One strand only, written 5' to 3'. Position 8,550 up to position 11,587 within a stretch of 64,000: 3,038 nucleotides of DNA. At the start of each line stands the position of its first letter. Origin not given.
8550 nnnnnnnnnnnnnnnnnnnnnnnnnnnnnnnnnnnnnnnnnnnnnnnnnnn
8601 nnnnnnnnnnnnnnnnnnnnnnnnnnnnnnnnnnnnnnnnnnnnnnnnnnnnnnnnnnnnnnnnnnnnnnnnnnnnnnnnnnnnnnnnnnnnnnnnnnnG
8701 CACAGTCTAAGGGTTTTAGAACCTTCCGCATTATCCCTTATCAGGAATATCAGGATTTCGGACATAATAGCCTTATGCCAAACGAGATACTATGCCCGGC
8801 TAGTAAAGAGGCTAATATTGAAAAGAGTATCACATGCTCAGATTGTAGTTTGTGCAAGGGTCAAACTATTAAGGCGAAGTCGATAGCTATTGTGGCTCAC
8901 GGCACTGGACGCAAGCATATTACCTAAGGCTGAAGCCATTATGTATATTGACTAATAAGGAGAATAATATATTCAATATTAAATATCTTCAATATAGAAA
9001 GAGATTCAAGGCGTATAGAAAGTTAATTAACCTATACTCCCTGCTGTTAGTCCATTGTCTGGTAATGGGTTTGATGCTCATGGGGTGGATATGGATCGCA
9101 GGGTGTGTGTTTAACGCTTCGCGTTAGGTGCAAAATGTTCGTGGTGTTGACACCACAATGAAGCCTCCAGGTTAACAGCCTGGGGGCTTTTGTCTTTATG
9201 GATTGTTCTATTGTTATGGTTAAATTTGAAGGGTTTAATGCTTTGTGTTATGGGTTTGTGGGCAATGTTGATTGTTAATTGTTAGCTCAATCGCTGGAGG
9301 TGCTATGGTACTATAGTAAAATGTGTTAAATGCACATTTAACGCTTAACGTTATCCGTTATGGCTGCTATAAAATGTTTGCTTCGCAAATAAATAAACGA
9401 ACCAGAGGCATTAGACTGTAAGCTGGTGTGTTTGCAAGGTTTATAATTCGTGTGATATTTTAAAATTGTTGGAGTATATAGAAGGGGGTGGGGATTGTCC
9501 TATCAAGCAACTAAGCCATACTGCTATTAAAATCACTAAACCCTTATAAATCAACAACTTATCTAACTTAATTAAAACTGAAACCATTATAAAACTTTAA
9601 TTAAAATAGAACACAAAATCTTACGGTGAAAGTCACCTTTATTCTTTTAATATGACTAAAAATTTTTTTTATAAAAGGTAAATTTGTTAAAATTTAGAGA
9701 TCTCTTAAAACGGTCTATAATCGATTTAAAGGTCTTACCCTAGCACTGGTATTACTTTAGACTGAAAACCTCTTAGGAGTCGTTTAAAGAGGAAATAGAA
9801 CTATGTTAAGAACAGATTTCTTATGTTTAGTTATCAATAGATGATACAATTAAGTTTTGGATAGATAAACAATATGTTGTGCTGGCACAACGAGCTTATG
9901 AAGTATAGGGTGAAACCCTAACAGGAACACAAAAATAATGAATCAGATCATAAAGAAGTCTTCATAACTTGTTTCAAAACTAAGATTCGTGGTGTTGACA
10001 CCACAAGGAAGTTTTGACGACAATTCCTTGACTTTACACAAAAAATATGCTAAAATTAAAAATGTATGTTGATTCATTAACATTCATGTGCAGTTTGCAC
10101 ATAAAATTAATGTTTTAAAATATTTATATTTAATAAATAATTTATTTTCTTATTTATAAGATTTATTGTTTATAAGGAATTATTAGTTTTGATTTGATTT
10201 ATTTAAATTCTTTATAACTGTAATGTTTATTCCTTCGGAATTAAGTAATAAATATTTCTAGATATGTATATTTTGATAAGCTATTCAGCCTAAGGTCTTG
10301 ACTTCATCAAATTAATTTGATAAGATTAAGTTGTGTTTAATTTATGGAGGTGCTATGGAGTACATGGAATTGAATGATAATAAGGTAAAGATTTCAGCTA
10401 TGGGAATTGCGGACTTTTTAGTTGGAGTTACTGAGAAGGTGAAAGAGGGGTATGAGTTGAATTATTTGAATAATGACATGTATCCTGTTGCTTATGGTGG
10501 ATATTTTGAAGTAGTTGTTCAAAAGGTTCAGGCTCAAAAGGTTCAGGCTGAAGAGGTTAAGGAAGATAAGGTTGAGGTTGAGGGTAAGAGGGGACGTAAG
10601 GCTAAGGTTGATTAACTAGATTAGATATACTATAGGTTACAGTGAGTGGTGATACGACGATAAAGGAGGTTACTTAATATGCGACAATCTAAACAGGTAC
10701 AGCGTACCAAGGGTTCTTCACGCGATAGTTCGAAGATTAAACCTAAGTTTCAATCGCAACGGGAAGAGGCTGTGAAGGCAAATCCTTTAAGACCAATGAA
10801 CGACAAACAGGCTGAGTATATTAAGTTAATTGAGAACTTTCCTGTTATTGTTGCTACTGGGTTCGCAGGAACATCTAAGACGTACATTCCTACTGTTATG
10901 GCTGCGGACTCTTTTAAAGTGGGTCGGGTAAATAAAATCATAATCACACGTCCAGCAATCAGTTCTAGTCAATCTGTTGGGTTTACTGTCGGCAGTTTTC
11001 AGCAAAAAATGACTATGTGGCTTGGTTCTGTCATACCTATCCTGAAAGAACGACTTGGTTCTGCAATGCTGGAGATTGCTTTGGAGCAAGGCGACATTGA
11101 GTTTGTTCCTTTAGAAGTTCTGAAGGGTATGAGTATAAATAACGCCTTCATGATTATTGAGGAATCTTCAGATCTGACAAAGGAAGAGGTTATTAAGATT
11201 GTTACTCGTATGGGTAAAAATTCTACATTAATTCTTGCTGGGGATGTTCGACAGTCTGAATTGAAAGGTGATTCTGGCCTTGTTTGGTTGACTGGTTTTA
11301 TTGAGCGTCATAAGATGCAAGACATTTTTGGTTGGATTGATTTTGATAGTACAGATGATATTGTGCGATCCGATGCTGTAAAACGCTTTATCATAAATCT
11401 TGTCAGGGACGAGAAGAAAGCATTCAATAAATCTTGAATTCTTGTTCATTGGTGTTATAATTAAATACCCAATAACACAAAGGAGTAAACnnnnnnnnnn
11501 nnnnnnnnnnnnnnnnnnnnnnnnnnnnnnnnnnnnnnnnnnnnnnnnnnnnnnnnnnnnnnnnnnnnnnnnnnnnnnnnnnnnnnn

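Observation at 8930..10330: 1.4-kb non-coding region with duplicated perfect operator-like palindromes and other inverted repeats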

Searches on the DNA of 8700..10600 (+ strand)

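Call 5: search_dna_similar(query=window:8700-10600:+, collection=phages, mode=near)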
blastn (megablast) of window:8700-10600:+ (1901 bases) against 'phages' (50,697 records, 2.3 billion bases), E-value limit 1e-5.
No match.

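Call 6: search_dna_similar(query=window:8900-10400:+, collection=phages, mode=distant)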
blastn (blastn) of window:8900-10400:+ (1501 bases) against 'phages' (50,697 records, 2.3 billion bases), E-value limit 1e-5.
No match.

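Call 12: search_rna_families(source=window, start=8800, end=10450, threshold=evalue, max_evalue=10)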
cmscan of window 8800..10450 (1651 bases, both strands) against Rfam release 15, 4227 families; matches with E-value up to 10: 5.
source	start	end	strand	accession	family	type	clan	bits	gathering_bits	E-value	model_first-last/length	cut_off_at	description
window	9102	9199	+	RF04312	trpB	Cis-reg;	-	21.7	59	4.1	1-107/107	no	trpB ncRNA motif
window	9914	9956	-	RF01158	SNORD108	Gene; snRNA; snoRNA; CD-box;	-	19.4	46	1.5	1-71/71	no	Small nucleolar RNA SNORD108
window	8857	8971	+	RF01054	preQ1-II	Cis-reg; riboswitch;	-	19.1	47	4.9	1-99/99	no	PreQ1-II (pre queuosine) riboswitch aptamer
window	9830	9962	-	RF02123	FTX_4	Gene; lncRNA;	-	18.7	80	4.9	1-141/141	no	FTX transcript, XIST regulator conserved region 4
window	9139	9186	+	RF01412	BsrG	Gene; sRNA;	-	12.6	55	4.1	1-259/259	no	BsrG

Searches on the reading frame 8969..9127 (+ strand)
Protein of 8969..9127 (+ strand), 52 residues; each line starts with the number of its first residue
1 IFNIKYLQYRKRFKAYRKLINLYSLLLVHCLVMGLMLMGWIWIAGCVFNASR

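Call 87: search_protein_families(library=pfam, proteins=[window:8969-9127:+], max_evalue=0.01)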
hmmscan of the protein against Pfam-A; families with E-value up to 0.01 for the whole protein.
window:8969-9127:+ (52 aa): 0 families

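Call 91: search_protein_families(library=phrogs, proteins=[window:8969-9127:+], max_evalue=0.001)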
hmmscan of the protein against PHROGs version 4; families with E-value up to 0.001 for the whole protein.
window:8969-9127:+ (52 aa): 0 families

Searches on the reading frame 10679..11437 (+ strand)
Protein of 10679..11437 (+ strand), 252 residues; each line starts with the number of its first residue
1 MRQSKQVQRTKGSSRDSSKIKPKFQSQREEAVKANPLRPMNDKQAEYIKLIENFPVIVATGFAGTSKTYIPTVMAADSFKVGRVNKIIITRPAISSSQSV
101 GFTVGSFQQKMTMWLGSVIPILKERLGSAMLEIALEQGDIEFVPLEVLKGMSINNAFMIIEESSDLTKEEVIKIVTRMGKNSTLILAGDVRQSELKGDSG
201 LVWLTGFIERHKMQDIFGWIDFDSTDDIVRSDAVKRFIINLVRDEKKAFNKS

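Call 17: search_dna_similar(query=window:10679-11437:+, collection=phages, mode=protein, max_rows=15)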
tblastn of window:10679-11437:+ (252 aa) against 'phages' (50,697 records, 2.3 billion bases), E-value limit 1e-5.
Records with a match: 2964; places in all: 2967; records where one place covers at least 80% of the query: 1727.
Best place of each record, by identity: <60% 2964.
By first word of the organism name: Vibrio 528; Salmonella 450; Escherichia 376; Synechococcus 374; Klebsiella 289; Pseudomonas 121; Rheinheimera 115; Cyanophage 66; Bacillus 44; Caulobacter 41; and 76 more.
By host as written in the record: - 784; Escherichia coli 144; Klebsiella pneumoniae 126; Rheinheimera sp. BAL341 115; Synechococcus 107; Salmonella enterica subsp. enterica serovar Enteritidis PT1 60; Salmonella enterica 50; Synechococcus sp. 38; and 564 more.
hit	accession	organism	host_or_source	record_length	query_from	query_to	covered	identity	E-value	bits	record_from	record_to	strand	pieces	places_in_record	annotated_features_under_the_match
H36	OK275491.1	Pseudomonas phage REC1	Pseudomonas sp.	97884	19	248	91%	51.1%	6e-67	229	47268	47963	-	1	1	putative phosphate starvation protein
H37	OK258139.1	Pseudomonas phage COT4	Pseudomonas sp.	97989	19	248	91%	51.1%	6e-67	229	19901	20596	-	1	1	putative phosphate starvation protein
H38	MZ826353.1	Pseudomonas phage REC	Pseudomonas syringae pv. Tomato 192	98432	19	248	91%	51.1%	6e-67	229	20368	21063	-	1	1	44: PhoH-like protein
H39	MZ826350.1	Pseudomonas phage M5.1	Pseudomonas syringae pv. Tomato 99TK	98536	19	248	91%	51.1%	6e-67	229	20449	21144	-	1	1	44: PhoH-like protein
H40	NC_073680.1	Pseudomonas phage M5.1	Pseudomonas syringae pv. Tomato 99TK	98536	19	248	91%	51.1%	6e-67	229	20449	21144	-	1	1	44: PhoH-like protein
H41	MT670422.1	Pseudomonas phage phiPsa397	Pseudomonas syringae pv. actinidiae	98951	3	248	98%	47.4%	7e-64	221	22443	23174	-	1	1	phosphate starvation-inducible protein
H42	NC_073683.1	Pseudomonas phage phiPsa397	Pseudomonas syringae pv. actinidiae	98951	3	248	98%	47.4%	7e-64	221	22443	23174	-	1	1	phosphate starvation-inducible protein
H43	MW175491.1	Pseudomonas phage PN09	Pseudomonas syringae pv. actinidiae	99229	3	248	98%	47.0%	5e-64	221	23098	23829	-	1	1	hypothetical protein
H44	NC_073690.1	Pseudomonas phage PN09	Pseudomonas syringae pv. actinidiae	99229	3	248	98%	47.0%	5e-64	221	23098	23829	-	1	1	hypothetical protein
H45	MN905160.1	Pseudomonas phage PE09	Pseudomonas syringae pv. actinidiae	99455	3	248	98%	47.0%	5e-64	221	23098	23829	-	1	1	hypothetical protein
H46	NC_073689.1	Pseudomonas phage PE09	Pseudomonas syringae pv. actinidiae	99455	3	248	98%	47.0%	5e-64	221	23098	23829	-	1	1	hypothetical protein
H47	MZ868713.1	Pseudomonas phage psageK4e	Pseudomonas syringae pv. actinidiae K7#8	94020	3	248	98%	47.0%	4e-63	218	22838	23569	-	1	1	hypothetical protein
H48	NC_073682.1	Pseudomonas phage psageK4e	Pseudomonas syringae pv. actinidiae K7#8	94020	3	248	98%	47.0%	4e-63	218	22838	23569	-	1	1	hypothetical protein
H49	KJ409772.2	Pseudomonas phage phiPsa374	Pseudomonas syringae pv. actinidiae ...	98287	3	248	98%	47.0%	4e-63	218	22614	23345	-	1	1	hypothetical protein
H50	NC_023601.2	Pseudomonas phage phiPsa374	Pseudomonas syringae pv. actinidiae ...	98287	3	248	98%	47.0%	4e-63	218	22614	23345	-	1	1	PhoH-like phosphate starvation-inducible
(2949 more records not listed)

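Call 18: find_related_loci(query=window:10679-11437:+, collection=viral_contigs, flank=6000)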
Query window:10679-11437:+ (252 aa) in viral_contigs; peptide patterns used: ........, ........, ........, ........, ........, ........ (x = any residue, [..] = any of these).
15 stretches matched a pattern, but none encodes a relative of the query by tblastn (E <= 1e-3).

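Call 23: find_homologous_proteins(query=window:10679-11437:+, max_evalue=1e-40)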
Query window:10679-11437:+ (252 aa): 499 proteins with E <= 1e-40 among 1069 candidates; the best 120 are listed.
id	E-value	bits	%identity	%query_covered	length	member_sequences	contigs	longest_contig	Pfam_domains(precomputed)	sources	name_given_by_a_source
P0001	1.3e-155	534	99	100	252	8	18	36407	PF13245.13,PF02562.23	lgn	-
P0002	1.9e-125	435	76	99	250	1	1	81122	PF02562.23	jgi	jgi:phosphate starvation-inducible PhoH-like protein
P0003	1.1e-124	432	77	99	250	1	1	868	PF02562.23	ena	-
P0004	4.3e-123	427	76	99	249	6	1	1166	PF13604.13,PF13245.13,PF02562.23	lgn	-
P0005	1.3e-122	426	75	99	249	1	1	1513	PF13604.13,PF13245.13,PF02562.23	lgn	-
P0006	5.4e-122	424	77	98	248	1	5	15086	PF13245.13,PF02562.23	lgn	-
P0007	8.7e-122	423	76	99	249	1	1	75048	PF13245.13,PF02562.23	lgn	-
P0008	5.3e-118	411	73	98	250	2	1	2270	PF13604.13,PF13245.13,PF02562.23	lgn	-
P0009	1.4e-117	409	73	99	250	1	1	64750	PF13245.13,PF02562.23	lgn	-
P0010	4.7e-117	407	72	99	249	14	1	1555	PF13245.13,PF02562.23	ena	-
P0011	2.1e-115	402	70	99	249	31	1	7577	PF13245.13,PF02562.23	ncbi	-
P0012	3.0e-115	402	71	98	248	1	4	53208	PF13245.13,PF02562.23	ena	-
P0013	5.9e-115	401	73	99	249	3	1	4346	PF02562.23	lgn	-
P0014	6.3e-114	397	72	99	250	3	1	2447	PF02562.23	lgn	-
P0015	1.7e-113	396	71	98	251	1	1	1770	PF13604.13,PF13245.13,PF02562.23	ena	-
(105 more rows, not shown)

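Call 24: find_encoding_contigs(protein=P0001, flank=6000, max_places=10)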
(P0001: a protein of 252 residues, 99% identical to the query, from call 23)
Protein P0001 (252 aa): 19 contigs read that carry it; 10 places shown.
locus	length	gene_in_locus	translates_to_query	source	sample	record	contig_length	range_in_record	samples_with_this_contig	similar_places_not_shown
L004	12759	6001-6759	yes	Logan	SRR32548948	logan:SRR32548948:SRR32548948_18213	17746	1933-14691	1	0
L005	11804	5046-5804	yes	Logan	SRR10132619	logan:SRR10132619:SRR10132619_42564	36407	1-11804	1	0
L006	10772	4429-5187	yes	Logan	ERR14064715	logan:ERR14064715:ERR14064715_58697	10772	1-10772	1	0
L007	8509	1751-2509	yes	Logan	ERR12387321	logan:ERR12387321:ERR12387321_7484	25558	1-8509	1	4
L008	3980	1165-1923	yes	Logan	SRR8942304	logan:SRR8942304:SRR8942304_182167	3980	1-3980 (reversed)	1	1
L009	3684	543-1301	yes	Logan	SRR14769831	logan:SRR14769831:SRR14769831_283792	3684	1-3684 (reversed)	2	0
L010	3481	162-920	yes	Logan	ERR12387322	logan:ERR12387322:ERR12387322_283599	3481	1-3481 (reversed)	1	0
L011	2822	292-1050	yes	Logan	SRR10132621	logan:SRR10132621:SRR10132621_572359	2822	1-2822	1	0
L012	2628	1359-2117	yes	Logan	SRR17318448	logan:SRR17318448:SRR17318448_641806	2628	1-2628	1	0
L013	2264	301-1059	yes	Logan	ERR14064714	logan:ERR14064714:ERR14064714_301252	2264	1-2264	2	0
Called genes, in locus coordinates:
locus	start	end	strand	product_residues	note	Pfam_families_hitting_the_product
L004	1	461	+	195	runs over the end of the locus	-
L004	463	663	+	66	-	-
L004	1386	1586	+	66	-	-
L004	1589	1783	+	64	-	-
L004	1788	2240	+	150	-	PF04002:RadC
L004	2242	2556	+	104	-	-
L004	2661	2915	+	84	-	-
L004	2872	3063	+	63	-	-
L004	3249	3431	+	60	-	-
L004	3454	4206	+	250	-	-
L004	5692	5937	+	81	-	-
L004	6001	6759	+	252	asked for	PF02562:PhoH, PF13245:AAA_19 (weak)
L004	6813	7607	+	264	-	-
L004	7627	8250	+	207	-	PF00574:CLP_protease, PF25145:NfeD1b_N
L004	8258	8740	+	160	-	-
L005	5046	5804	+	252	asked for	PF02562:PhoH, PF13245:AAA_19 (weak)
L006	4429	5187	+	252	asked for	PF02562:PhoH, PF13245:AAA_19 (weak)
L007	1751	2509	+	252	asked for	PF02562:PhoH, PF13245:AAA_19 (weak)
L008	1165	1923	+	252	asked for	PF02562:PhoH, PF13245:AAA_19 (weak)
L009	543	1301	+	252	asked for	PF02562:PhoH, PF13245:AAA_19 (weak)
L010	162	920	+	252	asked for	PF02562:PhoH, PF13245:AAA_19 (weak)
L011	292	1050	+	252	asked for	PF02562:PhoH, PF13245:AAA_19 (weak)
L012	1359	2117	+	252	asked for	PF02562:PhoH, PF13245:AAA_19 (weak)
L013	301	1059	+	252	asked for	PF02562:PhoH, PF13245:AAA_19 (weak)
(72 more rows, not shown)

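Call 25: find_encoding_contigs(protein=P0002, flank=6000, max_places=3)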
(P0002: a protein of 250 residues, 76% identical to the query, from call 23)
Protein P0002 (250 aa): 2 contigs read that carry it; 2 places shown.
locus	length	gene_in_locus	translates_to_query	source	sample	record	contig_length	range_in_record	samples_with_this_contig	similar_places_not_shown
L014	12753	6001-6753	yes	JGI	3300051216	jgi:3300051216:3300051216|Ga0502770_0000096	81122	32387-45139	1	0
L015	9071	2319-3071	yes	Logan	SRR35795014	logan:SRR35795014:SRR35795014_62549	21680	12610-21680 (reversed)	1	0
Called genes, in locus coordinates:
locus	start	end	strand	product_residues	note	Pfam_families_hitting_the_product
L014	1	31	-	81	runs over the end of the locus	-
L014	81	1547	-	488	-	PF06074:Portal_Mu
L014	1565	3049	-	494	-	PF02562:PhoH (faint), PF03237:Terminase_6N, PF04466:Terminase_3, PF17289:Terminase_6C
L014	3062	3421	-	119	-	-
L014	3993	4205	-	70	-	-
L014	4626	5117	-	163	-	PF13392:HNH_3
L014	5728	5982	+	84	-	-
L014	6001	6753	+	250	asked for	PF02562:PhoH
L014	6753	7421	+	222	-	PF00574:CLP_protease, PF25145:NfeD1b_N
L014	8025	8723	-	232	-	PF23872:DUF7227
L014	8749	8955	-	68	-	-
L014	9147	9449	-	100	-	-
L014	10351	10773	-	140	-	-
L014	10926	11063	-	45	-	-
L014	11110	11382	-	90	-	-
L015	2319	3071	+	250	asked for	PF02562:PhoH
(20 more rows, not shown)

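Call 26: find_encoding_contigs(protein=P0007, flank=6000, max_places=3)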
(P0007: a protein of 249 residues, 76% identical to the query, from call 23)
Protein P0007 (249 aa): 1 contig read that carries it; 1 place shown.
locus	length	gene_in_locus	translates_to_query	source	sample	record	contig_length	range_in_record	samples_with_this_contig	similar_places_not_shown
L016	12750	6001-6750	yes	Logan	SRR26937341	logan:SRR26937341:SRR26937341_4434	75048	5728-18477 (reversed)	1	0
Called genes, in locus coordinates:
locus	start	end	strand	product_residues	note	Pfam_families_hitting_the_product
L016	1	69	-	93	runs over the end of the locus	-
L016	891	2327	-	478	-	-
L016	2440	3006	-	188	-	PF13392:HNH_3 (weak)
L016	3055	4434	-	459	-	PF01522:Polysacc_deac_1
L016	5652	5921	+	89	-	-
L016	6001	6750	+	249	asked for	PF02562:PhoH, PF13245:AAA_19 (weak)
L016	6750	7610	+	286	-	PF00574:CLP_protease, PF25145:NfeD1b_N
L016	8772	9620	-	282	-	PF23872:DUF7227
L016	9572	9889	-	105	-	-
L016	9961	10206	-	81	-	-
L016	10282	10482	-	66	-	-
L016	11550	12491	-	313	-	PF06067:DUF932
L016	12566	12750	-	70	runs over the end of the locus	-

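Call 32: find_encoding_contigs(protein=P0009, flank=10000, max_places=2)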
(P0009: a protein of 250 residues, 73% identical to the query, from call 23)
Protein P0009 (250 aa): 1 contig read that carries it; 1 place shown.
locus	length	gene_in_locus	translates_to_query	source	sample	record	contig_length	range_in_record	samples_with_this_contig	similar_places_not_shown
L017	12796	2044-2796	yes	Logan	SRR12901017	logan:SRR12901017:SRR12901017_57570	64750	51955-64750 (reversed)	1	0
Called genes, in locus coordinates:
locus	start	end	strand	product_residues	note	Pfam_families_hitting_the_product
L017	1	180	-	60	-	?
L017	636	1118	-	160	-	-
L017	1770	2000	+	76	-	-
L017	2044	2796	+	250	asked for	PF02562:PhoH, PF13245:AAA_19 (weak)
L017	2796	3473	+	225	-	PF00574:CLP_protease, PF25145:NfeD1b_N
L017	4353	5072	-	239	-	PF23872:DUF7227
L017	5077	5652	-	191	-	-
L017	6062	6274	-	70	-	-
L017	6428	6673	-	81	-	-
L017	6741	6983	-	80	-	-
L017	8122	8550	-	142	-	-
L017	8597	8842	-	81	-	-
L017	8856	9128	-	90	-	-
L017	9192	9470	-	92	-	-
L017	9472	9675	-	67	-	-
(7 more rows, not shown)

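Call 33: find_encoding_contigs(protein=P0006, flank=10000, max_places=5)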
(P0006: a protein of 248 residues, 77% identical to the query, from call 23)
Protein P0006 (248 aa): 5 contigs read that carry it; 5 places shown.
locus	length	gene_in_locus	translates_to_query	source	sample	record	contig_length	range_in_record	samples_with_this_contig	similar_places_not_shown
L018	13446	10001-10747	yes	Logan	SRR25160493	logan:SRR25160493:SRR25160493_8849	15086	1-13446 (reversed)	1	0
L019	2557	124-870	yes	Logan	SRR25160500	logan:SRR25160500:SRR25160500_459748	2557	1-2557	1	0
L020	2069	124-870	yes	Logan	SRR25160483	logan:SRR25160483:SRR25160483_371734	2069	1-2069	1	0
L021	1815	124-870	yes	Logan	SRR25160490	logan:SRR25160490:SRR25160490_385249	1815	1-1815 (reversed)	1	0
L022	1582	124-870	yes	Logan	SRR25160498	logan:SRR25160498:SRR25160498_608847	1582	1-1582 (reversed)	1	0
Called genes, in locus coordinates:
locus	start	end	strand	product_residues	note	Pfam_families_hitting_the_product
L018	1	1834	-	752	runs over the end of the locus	-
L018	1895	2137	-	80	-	-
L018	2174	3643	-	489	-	PF06074:Portal_Mu, PF04860:Phage_portal (faint)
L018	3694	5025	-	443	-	PF03237:Terminase_6N, PF17289:Terminase_6C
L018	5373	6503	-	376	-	-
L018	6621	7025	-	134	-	-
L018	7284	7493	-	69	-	-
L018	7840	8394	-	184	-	PF13392:HNH_3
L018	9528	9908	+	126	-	-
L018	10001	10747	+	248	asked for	PF02562:PhoH, PF13245:AAA_19 (faint)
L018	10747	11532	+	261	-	PF00574:CLP_protease, PF25145:NfeD1b_N (weak)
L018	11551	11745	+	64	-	-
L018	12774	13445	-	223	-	?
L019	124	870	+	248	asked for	PF02562:PhoH, PF13245:AAA_19 (faint)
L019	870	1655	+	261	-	PF00574:CLP_protease, PF25145:NfeD1b_N (weak)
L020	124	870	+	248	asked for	PF02562:PhoH, PF13245:AAA_19 (faint)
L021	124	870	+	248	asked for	PF02562:PhoH, PF13245:AAA_19 (faint)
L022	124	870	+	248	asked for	PF02562:PhoH, PF13245:AAA_19 (faint)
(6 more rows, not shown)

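Call 43: find_related_loci(query=A3, collection=metagenome_contigs, flank=5000)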
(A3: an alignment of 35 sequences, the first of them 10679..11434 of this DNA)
Query A3 (252 aa) in metagenome_contigs; peptide patterns used: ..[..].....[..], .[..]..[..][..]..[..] (x = any residue, [..] = any of these).
198 stretches matched a pattern; 39 encode a relative of the query (tblastn E <= 1e-3); 39 distinct loci.
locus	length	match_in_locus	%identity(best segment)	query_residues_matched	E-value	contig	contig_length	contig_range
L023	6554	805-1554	72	1-250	5e-125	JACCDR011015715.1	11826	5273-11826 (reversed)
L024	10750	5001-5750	71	1-250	7e-123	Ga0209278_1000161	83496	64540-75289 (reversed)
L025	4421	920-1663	72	1-248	6e-124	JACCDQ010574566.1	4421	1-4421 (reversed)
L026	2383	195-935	71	1-248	1e-127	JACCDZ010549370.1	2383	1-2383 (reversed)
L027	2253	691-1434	65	1-248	4e-116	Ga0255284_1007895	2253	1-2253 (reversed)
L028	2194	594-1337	65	1-248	3e-116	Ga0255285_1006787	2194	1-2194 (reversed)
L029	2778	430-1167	67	4-248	9e-115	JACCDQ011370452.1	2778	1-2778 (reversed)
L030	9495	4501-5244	64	1-247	3e-109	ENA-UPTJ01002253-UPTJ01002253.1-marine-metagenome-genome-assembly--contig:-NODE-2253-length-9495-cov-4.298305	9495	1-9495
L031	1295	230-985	64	1-250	1e-116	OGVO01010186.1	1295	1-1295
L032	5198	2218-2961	63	1-248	8e-108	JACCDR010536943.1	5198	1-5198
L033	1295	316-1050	63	4-248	7e-116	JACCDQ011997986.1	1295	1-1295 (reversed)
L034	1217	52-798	62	1-248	1e-115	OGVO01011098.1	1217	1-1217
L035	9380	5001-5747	62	1-248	7e-106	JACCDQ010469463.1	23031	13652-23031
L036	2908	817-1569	62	1-249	6e-106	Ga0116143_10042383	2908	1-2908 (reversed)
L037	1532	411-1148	61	2-250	3e-109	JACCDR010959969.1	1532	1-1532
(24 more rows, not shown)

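Call 91: search_protein_families(library=phrogs, proteins=[L016:8775-9620:-], max_evalue=0.001)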
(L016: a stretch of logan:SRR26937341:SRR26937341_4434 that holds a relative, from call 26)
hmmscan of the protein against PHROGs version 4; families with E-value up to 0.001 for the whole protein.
L016:8775-9620:- (282 aa): 1 family
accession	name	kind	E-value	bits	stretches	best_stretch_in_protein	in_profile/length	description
phrog_2554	-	unknown function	4.8e-49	168.7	1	45-263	303-519/529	-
